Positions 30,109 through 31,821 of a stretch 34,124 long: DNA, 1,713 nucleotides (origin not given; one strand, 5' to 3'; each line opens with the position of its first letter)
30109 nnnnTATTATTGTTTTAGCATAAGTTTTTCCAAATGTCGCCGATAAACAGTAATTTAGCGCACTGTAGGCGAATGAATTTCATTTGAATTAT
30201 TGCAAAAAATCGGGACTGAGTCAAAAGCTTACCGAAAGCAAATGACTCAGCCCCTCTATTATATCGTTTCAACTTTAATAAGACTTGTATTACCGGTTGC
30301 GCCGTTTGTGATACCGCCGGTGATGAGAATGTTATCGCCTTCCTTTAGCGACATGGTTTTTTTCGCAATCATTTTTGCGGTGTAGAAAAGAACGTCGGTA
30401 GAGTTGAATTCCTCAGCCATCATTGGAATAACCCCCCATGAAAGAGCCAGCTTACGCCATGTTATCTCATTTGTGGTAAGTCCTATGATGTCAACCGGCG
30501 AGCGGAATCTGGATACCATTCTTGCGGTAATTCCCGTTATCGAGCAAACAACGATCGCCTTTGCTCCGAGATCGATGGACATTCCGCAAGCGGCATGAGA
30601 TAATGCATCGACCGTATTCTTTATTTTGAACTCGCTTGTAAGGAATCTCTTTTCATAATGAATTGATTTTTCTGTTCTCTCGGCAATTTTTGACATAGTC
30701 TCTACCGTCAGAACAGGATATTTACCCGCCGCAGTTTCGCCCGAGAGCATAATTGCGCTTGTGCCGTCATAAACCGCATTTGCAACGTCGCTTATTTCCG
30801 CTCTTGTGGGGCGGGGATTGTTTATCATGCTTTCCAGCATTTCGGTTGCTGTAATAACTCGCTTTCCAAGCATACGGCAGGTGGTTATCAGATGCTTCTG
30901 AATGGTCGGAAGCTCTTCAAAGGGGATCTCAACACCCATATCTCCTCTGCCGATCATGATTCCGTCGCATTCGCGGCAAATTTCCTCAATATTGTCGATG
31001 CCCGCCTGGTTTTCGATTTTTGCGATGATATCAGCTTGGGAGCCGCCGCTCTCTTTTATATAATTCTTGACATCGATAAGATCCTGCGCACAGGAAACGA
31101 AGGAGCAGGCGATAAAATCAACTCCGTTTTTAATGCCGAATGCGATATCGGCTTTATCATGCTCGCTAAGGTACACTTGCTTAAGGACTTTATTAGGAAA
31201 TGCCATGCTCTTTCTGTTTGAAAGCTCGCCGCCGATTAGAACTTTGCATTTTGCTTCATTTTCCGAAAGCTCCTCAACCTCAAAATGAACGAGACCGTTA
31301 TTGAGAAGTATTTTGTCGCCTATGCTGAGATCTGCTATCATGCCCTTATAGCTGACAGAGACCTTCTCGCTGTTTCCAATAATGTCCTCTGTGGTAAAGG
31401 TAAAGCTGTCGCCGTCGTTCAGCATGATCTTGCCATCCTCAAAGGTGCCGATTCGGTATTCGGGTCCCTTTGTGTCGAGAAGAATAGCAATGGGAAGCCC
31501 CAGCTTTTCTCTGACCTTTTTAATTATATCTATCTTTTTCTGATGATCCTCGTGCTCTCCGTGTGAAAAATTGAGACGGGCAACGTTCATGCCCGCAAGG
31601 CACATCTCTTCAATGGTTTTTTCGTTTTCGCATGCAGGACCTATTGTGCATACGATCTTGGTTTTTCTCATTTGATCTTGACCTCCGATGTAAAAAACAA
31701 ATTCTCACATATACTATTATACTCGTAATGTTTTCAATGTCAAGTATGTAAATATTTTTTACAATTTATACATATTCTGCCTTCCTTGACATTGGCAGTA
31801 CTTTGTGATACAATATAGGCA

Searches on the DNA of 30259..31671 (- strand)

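Call 54: search_rna_families(sources=[L091, L092, L101, L059, L088], threshold=evalue, max_evalue=1)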
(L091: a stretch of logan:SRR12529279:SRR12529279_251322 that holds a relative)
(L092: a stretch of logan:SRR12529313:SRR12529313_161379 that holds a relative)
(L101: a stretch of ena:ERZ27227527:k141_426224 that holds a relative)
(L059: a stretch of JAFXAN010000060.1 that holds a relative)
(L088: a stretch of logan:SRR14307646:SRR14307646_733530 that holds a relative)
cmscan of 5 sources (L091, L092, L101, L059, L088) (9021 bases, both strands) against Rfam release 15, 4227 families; matches with E-value up to 1: 2.
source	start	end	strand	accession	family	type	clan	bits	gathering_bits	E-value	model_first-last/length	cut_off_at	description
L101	2706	2828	-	RF01459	rliE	Gene; sRNA;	-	25.6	90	0.8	103-222/222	5'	Listeria sRNA rliE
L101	2732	2803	+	RF03596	mir-5880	Gene; miRNA;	-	22.4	97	0.87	1-79/79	no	mir-5880 microRNA precursor family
